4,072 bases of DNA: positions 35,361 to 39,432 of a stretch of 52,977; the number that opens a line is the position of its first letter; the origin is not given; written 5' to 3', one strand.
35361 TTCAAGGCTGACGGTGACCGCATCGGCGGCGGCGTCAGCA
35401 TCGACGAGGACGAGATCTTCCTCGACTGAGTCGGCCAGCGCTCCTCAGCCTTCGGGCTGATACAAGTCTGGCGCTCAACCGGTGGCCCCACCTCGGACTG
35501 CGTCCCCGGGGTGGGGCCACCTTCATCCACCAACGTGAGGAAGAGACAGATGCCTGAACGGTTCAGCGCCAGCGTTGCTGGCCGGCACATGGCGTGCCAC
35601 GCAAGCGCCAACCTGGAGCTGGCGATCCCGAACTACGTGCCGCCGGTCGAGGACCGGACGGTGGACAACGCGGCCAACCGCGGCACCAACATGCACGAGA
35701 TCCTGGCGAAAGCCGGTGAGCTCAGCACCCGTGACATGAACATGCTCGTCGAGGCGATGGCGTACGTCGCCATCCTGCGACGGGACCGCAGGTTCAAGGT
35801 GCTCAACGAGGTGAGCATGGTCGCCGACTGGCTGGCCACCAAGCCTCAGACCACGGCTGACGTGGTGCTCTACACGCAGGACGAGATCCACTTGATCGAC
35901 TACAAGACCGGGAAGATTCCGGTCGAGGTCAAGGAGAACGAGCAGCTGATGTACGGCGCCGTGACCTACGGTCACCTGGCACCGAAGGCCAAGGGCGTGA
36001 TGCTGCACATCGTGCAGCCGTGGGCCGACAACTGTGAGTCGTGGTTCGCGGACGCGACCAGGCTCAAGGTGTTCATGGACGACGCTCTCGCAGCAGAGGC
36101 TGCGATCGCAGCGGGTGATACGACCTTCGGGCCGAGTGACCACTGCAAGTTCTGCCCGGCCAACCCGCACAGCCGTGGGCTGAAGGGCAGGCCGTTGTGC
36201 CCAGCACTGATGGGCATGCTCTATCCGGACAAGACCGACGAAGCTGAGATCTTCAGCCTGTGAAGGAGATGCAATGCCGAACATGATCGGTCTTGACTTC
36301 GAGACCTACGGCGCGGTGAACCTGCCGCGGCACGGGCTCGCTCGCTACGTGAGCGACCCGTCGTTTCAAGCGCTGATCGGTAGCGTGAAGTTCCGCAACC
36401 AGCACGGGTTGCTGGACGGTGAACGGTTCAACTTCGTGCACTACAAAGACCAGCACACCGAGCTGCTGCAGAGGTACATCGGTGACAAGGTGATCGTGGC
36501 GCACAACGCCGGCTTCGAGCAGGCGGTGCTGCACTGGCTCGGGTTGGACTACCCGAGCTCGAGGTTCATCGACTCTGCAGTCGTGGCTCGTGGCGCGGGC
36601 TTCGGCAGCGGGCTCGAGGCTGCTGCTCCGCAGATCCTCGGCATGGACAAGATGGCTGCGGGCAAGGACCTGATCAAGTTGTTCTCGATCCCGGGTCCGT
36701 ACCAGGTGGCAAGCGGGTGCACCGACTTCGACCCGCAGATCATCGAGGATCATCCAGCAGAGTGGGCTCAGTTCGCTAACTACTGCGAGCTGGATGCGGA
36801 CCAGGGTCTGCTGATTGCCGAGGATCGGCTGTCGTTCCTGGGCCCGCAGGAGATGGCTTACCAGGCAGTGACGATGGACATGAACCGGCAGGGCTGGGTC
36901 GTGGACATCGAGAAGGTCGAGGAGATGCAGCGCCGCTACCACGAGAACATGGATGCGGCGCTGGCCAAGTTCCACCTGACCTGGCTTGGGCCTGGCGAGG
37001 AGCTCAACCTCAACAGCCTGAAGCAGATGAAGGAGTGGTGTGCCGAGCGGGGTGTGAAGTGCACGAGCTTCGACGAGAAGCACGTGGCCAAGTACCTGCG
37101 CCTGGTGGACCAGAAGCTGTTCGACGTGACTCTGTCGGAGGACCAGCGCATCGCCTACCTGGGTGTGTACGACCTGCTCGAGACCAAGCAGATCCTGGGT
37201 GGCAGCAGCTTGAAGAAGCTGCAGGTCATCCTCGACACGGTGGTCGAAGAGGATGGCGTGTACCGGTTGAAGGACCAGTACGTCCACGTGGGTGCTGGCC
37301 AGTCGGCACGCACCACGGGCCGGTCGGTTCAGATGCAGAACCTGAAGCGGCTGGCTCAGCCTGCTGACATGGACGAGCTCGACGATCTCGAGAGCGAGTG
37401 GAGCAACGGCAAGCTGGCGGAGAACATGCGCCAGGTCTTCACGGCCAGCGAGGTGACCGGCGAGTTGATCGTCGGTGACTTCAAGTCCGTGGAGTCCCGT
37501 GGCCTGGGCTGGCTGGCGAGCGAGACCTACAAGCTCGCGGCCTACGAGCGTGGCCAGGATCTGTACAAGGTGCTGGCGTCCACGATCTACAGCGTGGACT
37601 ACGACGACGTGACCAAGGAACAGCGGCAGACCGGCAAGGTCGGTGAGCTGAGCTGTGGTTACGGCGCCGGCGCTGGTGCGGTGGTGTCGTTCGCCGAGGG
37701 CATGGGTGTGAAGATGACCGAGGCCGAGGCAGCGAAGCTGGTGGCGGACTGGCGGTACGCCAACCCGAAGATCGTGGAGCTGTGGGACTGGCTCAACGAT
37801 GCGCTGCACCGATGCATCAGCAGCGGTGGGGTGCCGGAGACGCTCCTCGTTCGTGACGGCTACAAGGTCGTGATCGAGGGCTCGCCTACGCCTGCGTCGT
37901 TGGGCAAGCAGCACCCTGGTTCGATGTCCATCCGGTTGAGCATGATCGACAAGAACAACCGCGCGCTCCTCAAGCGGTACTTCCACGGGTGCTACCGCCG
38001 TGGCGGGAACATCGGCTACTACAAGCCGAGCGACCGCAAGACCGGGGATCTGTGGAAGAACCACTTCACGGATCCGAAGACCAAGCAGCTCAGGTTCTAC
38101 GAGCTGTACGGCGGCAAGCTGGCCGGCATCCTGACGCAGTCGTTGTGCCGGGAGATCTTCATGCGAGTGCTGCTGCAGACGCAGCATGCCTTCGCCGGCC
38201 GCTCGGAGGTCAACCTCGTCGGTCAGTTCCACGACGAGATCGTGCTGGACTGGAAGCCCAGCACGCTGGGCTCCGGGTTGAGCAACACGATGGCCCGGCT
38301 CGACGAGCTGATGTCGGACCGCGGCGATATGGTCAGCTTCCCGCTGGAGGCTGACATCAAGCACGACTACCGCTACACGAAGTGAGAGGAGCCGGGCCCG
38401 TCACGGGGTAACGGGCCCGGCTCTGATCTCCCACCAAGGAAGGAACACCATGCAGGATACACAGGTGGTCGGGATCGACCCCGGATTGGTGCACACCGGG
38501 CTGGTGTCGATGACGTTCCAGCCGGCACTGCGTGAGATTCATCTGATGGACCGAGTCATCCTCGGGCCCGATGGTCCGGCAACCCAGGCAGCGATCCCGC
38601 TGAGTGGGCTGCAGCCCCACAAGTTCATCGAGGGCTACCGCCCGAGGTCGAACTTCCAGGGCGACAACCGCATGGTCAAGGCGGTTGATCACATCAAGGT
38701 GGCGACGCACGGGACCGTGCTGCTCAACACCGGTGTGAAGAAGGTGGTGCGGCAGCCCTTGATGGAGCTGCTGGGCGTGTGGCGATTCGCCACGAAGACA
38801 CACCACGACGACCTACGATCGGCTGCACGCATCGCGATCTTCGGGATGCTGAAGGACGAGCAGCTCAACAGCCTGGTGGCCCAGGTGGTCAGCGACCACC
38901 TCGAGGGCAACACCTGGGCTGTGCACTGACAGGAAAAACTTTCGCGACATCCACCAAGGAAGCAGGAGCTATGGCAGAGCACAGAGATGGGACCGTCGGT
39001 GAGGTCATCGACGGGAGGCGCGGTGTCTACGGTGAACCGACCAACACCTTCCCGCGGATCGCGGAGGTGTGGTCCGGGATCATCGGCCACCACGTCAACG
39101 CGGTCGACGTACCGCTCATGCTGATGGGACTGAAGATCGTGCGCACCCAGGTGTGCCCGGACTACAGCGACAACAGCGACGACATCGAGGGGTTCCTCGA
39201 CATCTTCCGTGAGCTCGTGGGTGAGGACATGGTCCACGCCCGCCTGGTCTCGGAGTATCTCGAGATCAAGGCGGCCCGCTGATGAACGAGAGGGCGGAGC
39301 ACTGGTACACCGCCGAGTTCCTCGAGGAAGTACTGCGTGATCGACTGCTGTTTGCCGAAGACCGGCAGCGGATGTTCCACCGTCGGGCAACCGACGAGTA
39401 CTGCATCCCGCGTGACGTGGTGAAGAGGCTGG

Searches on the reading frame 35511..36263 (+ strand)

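Call 15: search_protein_families(library=pfam, proteins=[window:35511-36263:+], max_evalue=0.01)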
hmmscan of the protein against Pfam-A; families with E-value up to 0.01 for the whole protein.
window:35511-36263:+ (250 aa): 3 families
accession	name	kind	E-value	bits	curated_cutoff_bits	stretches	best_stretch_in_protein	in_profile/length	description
PF10926.14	DUF2800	-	4.9e-25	88.9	21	1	101-222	107-233/368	Protein of unknown function (DUF2800)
PF12705.13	PDDEXK_1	-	1.8e-05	25.3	22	0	117-218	129-243/247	PD-(D/E)XK nuclease superfamily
PF23091.2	TNFR_ELAPOR1_6th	-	0.0033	17.7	33.2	1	209-232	11-34/41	ELAPOR1-like, TNF receptor-like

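Call 16: search_protein_families(library=phrogs, proteins=[window:35511-36263:+], max_evalue=0.01)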
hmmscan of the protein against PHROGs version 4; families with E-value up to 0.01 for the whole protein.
window:35511-36263:+ (250 aa): 2 families
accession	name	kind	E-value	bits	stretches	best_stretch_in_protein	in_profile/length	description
phrog_69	-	DNA, RNA and nucleotide metabolism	2.4e-25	90.5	1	12-236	84-329/501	exonuclease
phrog_3953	-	DNA, RNA and nucleotide metabolism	3.9e-08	34.2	1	49-199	35-177/186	exonuclease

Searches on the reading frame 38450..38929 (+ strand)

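Call 44: search_protein_families(library=pfam, proteins=[window:38450-38929:+], max_evalue=1)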
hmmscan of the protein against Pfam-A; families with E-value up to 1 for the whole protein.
window:38450-38929:+ (159 aa): 1 family
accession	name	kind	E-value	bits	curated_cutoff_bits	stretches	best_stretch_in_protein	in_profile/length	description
PF03720.21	UDPG_MGDP_dh_C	-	0.13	13.1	30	1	109-140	1-32/103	UDP-glucose/GDP-mannose dehydrogenase family, UDP binding domain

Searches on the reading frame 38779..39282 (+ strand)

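Call 45: search_protein_families(library=pfam, proteins=[window:38779-39282:+], max_evalue=1)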
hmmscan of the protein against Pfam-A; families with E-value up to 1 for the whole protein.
window:38779-39282:+ (167 aa): 1 family
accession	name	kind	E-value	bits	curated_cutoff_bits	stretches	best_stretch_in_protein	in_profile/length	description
PF19905.4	DUF6378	-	1.5e-15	57.7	27.1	1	75-145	8-79/81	Domain of unknown function (DUF6378)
